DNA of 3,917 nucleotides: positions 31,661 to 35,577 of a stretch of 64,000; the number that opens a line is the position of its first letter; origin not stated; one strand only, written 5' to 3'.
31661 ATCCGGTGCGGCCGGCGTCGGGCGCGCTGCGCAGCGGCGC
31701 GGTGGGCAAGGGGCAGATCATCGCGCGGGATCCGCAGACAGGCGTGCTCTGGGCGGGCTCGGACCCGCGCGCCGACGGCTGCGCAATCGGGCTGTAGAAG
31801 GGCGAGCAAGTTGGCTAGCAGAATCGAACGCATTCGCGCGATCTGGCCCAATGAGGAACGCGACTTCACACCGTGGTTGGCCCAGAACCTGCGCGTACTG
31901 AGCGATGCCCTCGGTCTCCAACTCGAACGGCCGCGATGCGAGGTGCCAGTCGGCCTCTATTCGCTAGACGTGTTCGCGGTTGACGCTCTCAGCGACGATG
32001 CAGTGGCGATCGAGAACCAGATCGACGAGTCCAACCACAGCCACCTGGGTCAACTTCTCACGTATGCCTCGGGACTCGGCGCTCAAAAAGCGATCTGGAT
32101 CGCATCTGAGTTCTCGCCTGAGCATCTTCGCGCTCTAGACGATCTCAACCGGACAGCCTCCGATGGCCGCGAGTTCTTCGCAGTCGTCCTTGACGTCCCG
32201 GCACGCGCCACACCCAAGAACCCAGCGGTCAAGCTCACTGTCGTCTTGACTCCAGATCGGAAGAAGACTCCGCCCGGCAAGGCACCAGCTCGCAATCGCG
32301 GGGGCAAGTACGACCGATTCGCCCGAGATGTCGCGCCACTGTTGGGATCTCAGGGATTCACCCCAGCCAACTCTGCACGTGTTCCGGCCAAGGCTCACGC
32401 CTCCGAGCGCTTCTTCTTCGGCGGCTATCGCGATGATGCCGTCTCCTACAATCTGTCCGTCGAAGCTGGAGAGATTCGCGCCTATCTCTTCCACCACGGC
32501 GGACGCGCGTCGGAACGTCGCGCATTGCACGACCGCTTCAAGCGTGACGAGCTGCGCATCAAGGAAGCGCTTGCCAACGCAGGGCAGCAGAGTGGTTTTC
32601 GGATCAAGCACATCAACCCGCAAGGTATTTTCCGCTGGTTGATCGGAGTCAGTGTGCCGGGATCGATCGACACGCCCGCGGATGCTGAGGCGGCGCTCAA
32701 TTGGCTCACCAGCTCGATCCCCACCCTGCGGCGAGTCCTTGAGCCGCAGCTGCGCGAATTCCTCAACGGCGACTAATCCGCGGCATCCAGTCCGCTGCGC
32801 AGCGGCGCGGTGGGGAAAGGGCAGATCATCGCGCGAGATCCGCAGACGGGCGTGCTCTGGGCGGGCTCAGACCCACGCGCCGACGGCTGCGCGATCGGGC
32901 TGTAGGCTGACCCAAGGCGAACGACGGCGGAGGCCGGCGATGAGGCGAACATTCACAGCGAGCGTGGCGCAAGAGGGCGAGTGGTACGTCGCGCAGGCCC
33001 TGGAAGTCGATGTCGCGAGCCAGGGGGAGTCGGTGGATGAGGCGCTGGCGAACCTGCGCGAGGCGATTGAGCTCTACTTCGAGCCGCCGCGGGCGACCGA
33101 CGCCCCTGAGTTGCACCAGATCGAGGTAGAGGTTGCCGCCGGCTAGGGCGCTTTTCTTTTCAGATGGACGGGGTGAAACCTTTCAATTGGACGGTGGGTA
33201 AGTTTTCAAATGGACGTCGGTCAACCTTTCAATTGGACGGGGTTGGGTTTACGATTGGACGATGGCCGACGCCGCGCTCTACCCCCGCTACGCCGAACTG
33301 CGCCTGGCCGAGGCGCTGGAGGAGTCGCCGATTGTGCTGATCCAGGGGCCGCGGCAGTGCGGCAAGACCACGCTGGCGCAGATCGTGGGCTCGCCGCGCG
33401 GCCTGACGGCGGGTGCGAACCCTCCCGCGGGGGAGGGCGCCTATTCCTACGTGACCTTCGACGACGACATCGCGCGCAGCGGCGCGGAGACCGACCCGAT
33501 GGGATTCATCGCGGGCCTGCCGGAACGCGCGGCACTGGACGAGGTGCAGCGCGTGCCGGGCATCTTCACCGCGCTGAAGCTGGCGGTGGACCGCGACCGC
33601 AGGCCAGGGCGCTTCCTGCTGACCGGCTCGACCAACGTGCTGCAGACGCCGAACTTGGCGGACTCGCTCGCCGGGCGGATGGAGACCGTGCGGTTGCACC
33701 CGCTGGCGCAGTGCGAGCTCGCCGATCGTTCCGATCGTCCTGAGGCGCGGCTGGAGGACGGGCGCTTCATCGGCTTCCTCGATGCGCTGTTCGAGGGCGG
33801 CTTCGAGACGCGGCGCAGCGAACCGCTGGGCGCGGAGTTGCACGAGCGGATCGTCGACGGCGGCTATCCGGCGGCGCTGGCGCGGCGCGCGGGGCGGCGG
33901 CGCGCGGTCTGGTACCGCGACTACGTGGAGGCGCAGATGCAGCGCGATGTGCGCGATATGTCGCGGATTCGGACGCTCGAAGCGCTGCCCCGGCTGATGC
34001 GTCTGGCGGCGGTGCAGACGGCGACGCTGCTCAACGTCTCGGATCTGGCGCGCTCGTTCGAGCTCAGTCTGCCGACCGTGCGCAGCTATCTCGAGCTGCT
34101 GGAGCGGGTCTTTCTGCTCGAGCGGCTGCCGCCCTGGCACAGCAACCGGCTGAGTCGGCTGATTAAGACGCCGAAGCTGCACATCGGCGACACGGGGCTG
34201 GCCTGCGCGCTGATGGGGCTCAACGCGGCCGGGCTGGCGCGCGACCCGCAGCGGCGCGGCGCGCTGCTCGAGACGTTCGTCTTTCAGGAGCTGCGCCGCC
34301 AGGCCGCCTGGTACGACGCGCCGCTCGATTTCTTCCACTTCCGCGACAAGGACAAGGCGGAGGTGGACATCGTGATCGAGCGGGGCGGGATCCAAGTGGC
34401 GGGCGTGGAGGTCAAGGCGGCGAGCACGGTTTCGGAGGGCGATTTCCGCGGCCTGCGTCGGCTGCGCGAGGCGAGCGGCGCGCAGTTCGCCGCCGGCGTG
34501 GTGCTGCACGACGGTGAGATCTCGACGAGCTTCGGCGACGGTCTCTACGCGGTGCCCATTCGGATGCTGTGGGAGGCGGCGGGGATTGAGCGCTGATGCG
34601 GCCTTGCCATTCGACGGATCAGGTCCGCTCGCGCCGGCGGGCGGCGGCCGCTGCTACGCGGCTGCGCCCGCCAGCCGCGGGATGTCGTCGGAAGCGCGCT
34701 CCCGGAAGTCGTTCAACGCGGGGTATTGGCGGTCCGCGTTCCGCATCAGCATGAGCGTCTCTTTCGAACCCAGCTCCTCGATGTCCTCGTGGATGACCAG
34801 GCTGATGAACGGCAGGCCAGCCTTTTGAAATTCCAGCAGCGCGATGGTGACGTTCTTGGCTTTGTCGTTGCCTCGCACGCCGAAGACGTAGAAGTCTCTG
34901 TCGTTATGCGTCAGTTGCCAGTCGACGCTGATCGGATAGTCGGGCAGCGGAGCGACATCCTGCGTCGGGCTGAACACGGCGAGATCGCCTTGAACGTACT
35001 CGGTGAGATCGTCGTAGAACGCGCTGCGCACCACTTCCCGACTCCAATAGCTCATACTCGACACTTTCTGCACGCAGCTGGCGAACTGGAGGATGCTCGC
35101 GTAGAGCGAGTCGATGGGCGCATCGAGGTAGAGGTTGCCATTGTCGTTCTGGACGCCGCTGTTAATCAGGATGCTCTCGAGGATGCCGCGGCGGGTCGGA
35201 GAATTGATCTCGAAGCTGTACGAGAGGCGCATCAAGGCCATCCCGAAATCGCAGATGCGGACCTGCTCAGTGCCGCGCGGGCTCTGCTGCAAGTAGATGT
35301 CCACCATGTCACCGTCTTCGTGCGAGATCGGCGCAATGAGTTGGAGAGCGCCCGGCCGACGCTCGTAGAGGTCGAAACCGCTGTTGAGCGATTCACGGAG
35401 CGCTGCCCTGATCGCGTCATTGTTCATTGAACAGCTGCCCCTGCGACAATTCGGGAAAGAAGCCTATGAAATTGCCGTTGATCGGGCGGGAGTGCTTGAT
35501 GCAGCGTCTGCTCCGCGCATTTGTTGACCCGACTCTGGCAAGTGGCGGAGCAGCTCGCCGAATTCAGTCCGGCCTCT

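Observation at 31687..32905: Single-gene cargo bracketed by two copies of the ggt 3' end that differ only at synonymous sites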

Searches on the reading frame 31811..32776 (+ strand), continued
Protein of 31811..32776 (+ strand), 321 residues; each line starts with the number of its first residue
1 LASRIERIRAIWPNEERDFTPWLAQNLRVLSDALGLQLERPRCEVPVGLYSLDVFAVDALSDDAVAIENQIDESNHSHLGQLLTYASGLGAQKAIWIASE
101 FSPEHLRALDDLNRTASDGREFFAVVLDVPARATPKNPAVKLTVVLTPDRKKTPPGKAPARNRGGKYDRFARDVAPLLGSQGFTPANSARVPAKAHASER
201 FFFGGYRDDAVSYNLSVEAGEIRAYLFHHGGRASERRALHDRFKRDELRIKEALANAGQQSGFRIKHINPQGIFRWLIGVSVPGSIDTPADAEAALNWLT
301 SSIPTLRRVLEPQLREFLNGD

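Call 67: find_encoding_contigs(protein=P0021, flank=5000, max_places=2)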
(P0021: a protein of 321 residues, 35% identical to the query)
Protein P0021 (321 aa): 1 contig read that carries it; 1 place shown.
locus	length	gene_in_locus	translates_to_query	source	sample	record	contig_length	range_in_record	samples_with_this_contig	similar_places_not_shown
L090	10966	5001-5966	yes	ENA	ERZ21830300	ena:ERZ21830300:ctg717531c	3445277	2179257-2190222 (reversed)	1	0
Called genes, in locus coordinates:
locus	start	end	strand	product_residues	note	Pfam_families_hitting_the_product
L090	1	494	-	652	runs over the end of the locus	-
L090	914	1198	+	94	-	PF12840:HTH_20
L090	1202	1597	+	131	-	PF00903:Glyoxalase, PF13669:Glyoxalase_4 (weak)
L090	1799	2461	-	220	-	-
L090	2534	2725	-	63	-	-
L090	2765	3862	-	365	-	-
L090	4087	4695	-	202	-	PF19736:DUF6226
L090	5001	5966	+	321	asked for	PF14088:DUF4268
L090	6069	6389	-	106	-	PF13744:HTH_37, PF13560:HTH_31 (faint)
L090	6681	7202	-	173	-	-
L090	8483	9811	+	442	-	PF00881:Nitroreductase, PF14512:TM1586_NiRdase (faint), PF00881:Nitroreductase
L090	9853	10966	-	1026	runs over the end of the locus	-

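Call 68: find_encoding_contigs(protein=P0031, flank=5000, max_places=2)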
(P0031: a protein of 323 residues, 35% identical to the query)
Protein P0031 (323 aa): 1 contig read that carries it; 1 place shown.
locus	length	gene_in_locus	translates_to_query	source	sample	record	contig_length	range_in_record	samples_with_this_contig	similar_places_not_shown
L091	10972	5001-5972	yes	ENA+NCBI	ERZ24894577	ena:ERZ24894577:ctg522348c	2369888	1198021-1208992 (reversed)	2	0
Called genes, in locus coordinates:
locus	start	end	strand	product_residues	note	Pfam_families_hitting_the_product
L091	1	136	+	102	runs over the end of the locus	-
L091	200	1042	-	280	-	PF19799:DUF6282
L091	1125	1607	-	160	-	PF00885:DMRL_synthase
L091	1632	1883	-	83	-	PF13192:Thioredoxin_3 (weak)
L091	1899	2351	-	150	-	PF23357:DUF7088 (faint), PF13192:Thioredoxin_3 (weak)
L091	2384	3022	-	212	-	PF01066:CDP-OH_P_transf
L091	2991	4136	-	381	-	PF13439:Glyco_transf_4, PF13579:Glyco_trans_4_4, PF20706:GT4-conflict (weak), PF00534:Glycos_transf_1, PF13692:Glyco_trans_1_4, PF13524:Glyco_trans_1_2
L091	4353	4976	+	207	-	PF10502:Peptidase_S26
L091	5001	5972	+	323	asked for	PF14088:DUF4268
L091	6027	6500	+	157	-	PF14088:DUF4268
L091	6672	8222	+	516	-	PF14088:DUF4268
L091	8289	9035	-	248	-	PF01073:3Beta_HSD, PF01370:Epimerase, PF02719:Polysacc_synt_2 (faint), PF04321:RmlD_sub_bind, PF05368:NmrA (weak), PF13460:NAD_binding_10, PF16363:GDP_Man_Dehyd (weak), PF07993:NAD_binding_4 (weak)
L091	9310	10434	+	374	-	PF00226:DnaJ, PF01556:DnaJ_C, PF00684:DnaJ_CXXCXGXG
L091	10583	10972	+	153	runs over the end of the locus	PF00903:Glyoxalase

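Call 70: predict_structure(alignment_id=A1)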
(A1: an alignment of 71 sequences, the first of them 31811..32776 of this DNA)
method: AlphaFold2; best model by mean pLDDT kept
length: 321 residues; sequences in the alignment: 71
mean_pLDDT: 85.7   pTM: 0.53
mean pLDDT of the five models: 85.7, 84.5, 84.4, 83.8, 81.1
residues with pLDDT >= 90: 180; 70-90: 101; 50-70: 20; < 50: 20
segments of 3 or more residues with pLDDT < 50: 151-163, 269-274
pLDDT, mean of each block of 10 residues (from residue 1): 88 95 97 94 91 94 95 94 95 97 94 88 97 94 89 39 67 92 82 79 81 88 86 79 88 84 60 60 88 93 93 84 50
secondary structure, 60 per line:
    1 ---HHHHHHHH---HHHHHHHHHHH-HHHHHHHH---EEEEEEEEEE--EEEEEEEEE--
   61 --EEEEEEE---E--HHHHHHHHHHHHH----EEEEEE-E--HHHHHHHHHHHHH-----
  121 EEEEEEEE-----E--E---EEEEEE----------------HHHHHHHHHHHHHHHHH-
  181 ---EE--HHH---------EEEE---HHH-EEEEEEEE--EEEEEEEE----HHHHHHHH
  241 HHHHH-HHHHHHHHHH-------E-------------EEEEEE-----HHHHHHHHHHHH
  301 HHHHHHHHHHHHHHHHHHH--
elements in order: H4-11 H15-25 H27-34 E38-47 E50-58 E63-69 H76-88 E93-98 H103-115 E121-128 E141-146 H163-179 E200-203 E211-218 E221-228 H233-245 H247-256 E278-283 H289-319

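Call 73: fold_search(model_id=the predicted structure, library=pdb)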
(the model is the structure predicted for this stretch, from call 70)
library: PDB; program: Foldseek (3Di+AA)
matches with E <= 10: 702; with E <= 0.001: 3
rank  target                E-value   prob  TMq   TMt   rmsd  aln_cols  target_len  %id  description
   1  2vld_B                1.2e-04  1.00  0.25  0.35   2.5        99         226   18  crystal structure of a repair endonuclease from Pyrococcus abyssi (released 2009-05-19)
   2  2vld_A                1.4e-04  1.00  0.25  0.35   2.5        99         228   18  crystal structure of a repair endonuclease from Pyrococcus abyssi (released 2009-05-19)
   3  5gke_A                4.8e-04  1.00  0.26  0.34   4.4       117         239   15  Structure of EndoMS-dsDNA1 complex (released 2016-11-02)
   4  6dec_F                7.8e-03  0.69  0.19  0.30  12.1       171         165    8  Crystal structure of Bos taurus Arp2/3 complex binding with C-terminus of Homo sapiens SPIN90 (released 2018-10-24)
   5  6w17_F                1.1e-02  0.60  0.19  0.30  13.3       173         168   13  Structure of Dip1-activated Arp2/3 complex with nucleated actin filament (released 2020-08-12)
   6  4dap                  1.2e-02  0.93  0.24  0.32   6.2       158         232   16  The structure of Escherichia coli SfsA (released 2013-08-14)
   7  2wiw_A                1.9e-02  0.96  0.18  0.40   4.3        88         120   20  Crystal structures of Holliday junction resolvases from Archaeoglobus fulgidus bound to DNA substrate (released 2009-05-26)
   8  3dwl_F                2.0e-02  0.60  0.21  0.33  12.4       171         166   12  Crystal Structure of Fission Yeast Arp2/3 Complex Lacking the Arp2 Subunit (released 2008-08-26)
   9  8uxw_D                3.5e-02  0.44  0.19  0.19  11.7       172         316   14  Arp2/3 branch junction complex, ADP state (released 2024-01-31)
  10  6uhc_D                3.5e-02  0.30  0.22  0.24  18.7       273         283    9  CryoEM structure of human Arp2/3 complex with bound NPFs (released 2020-07-01)
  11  1k8k_F                3.7e-02  0.54  0.21  0.34  12.6       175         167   10  Crystal Structure of Arp2/3 Complex (released 2001-12-07)
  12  4g6v_A                4.2e-02  0.75  0.20  0.41   7.2       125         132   11  CdiA-CT/CdiI toxin and immunity complex from Burkholderia pseudomallei (released 2012-12-12)
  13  8e9b_D                4.2e-02  0.25  0.17  0.17  13.2       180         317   13  Cryo-EM structure of S. pombe Arp2/3 complex in the branch junction (released 2023-02-01)
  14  2p9k_D                5.4e-02  0.28  0.23  0.26  19.0       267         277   10  Crystal structure of bovine Arp2/3 complex co-crystallized with ATP and crosslinked with glutaraldehyde (released 2007-05-29)
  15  8uhd_E                6.9e-02  0.96  0.19  0.28   2.9        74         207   11  Structure of paused transcription complex Pol II-DSIF-NELF - post-translocated (released 2024-03-20)
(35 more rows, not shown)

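Call 78: search_dna_similar(query=window:31811-32776:+, collection=plasmids, mode=protein, max_rows=8)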
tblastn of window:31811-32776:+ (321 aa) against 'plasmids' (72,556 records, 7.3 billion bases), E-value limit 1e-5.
Records with a match: 64; places in all: 66; records where one place covers at least 80% of the query: 6.
Best place of each record, by identity: <60% 64.
By first word of the organism name: Burkholderia 36; Rhodococcus 13; Haladaptatus 3; Sinorhizobium 1; Natronorubrum 1; Halomontanus 1; Marinitoga 1; Deinococcus 1; Halolamina 1; Natrarchaeobaculum 1; and 5 more.
By predicted mobility (MOB-suite, as given by PLSDB): non-mobilizable 42; mobilizable 12; conjugative 10.
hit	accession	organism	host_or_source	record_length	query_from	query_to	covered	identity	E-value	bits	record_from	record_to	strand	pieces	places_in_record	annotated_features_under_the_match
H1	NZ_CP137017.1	Sinorhizobium fredii GR64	Phaseolus vulgaris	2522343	4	320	99%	32.7%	4e-21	198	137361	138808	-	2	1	record has no annotation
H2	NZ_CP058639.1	Rhodococcus sp. ZPP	cell culture,soil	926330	4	315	97%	32.2%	3e-26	116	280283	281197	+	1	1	DUF4268 domain-containing protein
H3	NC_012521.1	Rhodococcus opacus B4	-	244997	4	315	97%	30.8%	1e-26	117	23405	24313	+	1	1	DUF4268 domain-containing protein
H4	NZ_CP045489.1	Natronorubrum aibiense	single cell,Xinjiang Aibi Salt Lake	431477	8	317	97%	28.0%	2e-26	117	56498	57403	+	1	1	DUF4268 domain-containing protein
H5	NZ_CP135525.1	Halomontanus rarus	Salt lake,Salt lake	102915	8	317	97%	27.9%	2e-25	114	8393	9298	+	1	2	DUF4268 domain-containing protein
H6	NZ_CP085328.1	Haladaptatus salinisoli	cell culture,saline soil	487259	10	314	95%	27.8%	6e-26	115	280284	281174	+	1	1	DUF4268 domain-containing protein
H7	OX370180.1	Marinitoga okinawensis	-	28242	1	235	73%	31.9%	1e-23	108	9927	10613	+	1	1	Putative endonuclease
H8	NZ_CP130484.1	Rhodococcus aetherivorans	Bacteria, whole organism,Rough variant ...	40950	4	226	69%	33.5%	5e-23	107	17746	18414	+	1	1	DUF4268 domain-containing protein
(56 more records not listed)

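Call 79: search_dna_similar(query=window:31811-32776:+, collection=phages, mode=protein, max_rows=8)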
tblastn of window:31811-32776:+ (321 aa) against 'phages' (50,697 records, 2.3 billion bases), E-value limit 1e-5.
Records with a match: 4; places in all: 4; records where one place covers at least 80% of the query: 1.
Best place of each record, by identity: <60% 4.
By first word of the organism name: Ruminococcus 2; Archaeoglobus 1; phage 1.
By host as written in the record: Ruminococcus sp. 2; Archaeoglobus profundus DSM 5631 1; - 1.
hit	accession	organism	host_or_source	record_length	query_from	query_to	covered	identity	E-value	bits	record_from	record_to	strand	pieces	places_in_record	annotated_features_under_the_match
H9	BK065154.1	Archaeoglobus profundus pleomorphic provirus 1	Archaeoglobus profundus DSM 5631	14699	16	298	88%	27.8%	5e-22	102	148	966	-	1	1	DUF4268 domain-containing protein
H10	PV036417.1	Ruminococcus phage NatCom_3870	Ruminococcus sp.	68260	1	162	50%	31.4%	1e-14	81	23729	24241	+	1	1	hypothetical protein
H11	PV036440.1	Ruminococcus phage NatCom_28775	Ruminococcus sp.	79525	1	162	50%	31.4%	1e-14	81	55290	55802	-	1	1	hypothetical protein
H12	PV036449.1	phage NatCom_35866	human feces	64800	4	105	32%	41.2%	5e-21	100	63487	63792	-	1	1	hypothetical protein (x2)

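Call 81: search_protein_families(library=pfam, proteins=[L090:6069-6389:-, L090:4087-4695:-], max_evalue=0.001)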
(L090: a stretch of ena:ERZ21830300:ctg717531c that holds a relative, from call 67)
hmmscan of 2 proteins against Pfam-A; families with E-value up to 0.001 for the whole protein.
L090:6069-6389:- (106 aa): 3 families
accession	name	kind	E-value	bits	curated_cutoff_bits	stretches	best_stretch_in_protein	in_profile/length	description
PF13744.12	HTH_37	-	3.9e-10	39.8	27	1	35-89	23-79/80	Helix-turn-helix domain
PF13560.12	HTH_31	-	1.6e-05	25.6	27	1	35-68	6-39/64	Helix-turn-helix domain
PF01381.28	HTH_3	-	0.0002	21.8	23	1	35-64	1-30/55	Helix-turn-helix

L090:4087-4695:- (202 aa): 1 family
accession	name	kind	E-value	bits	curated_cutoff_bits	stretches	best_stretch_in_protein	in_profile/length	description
PF19736.4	DUF6226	-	5.5e-40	137.7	26.8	1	6-192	18-203/205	Family of unknown function (DUF6226)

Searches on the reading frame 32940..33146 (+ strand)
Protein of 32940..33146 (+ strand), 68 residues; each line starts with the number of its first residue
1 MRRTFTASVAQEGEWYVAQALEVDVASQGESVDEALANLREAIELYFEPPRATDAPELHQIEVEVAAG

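Call 8: search_protein_families(library=pfam, proteins=[window:32940-33146:+], max_evalue=0.01)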
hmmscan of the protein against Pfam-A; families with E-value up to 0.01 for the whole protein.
window:32940-33146:+ (68 aa): 1 family
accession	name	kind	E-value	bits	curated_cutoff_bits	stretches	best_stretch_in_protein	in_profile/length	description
PF24113.1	DUF7387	-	7.6e-09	36.2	27.9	1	9-64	17-72/85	Family of unknown function (DUF7387)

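Call 43: search_protein_families(library=padloc, proteins=[window:32940-33146:+], max_evalue=0.01)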
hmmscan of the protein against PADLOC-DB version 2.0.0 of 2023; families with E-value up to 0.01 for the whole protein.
window:32940-33146:+ (68 aa): 0 families

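Call 58: search_protein_families(library=ncbifam, proteins=[window:32940-33146:+], max_evalue=0.01)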
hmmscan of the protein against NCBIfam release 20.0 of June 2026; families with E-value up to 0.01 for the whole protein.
window:32940-33146:+ (68 aa): 0 families

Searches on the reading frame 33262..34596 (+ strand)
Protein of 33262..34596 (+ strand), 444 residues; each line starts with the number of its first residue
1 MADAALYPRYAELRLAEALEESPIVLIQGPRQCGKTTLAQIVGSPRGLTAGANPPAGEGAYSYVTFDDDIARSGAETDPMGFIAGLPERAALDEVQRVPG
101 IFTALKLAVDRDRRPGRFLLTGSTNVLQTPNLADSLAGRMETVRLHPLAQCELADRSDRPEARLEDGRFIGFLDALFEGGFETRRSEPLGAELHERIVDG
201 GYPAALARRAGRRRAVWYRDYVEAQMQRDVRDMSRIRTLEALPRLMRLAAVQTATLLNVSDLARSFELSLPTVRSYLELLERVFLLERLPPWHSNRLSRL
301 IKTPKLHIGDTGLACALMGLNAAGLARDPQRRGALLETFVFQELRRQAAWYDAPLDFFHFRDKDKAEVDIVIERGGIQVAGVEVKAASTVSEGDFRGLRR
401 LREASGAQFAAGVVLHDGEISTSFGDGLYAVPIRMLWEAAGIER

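Call 8: search_protein_families(library=pfam, proteins=[window:33262-34596:+], max_evalue=0.01)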
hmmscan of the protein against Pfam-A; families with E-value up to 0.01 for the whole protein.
window:33262-34596:+ (444 aa): 2 families
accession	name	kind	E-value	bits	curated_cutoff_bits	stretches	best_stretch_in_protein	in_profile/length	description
PF13635.12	DUF4143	-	2.8e-48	164.1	28.1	1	227-386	1-159/160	Domain of unknown function (DUF4143)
PF13173.12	AAA_14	-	2.7e-22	79.6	27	1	22-153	2-128/129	AAA domain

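Call 43: search_protein_families(library=padloc, proteins=[window:33262-34596:+], max_evalue=0.01)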
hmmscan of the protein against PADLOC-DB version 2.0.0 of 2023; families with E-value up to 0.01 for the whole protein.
window:33262-34596:+ (444 aa): 8 families
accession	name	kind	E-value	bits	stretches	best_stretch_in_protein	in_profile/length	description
PDLC04790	PDC-S01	-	2.7e-156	518.5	1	5-439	10-420/422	-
PDLC04789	PDC-S01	-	4e-45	152.5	1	8-388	3-342/375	-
PDLC04791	PDC-S01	-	9e-30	101.6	2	189-404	154-366/395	-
PDLC04787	PDC-S01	-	1.5e-27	94.5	1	13-404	18-375/412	-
PDLC04788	PDC-S01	-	2e-15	54.7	1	92-411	90-404/448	-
PDLC04786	PDC-S01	-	3.7e-14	50.3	1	302-392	304-392/439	-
PDLC04792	PDC-S01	-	1.1e-12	45.3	1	305-436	306-430/452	-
PDLC04140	mad8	-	0.0064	14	0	19-40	24-45/314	mads_8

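Call 58: search_protein_families(library=ncbifam, proteins=[window:33262-34596:+], max_evalue=0.01)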
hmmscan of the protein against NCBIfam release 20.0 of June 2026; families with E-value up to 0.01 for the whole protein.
window:33262-34596:+ (444 aa): 0 families

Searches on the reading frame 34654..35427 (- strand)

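Call 8: search_protein_families(library=pfam, proteins=[window:34654-35427:-], max_evalue=0.01)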
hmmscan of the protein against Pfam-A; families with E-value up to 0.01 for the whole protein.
window:34654-35427:- (257 aa): 1 family
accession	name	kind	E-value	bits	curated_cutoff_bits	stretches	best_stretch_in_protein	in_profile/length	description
PF08861.15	DUF1828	-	5e-16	59.2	22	1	33-122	2-91/91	Domain of unknown function DUF1828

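Call 43: search_protein_families(library=padloc, proteins=[window:34654-35427:-], max_evalue=0.01)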
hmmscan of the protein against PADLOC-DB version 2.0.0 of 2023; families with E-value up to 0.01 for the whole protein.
window:34654-35427:- (257 aa): 2 families
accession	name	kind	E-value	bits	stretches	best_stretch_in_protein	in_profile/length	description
PDLC04539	PDC-M24B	-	4.5e-17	60.4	1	22-174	23-174/255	-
PDLC04540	PDC-M24B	-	1.5e-07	29.3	1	30-184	27-181/256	-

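Call 58: search_protein_families(library=ncbifam, proteins=[window:34654-35427:-], max_evalue=0.01)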
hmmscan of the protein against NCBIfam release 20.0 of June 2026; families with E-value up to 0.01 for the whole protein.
window:34654-35427:- (257 aa): 0 families
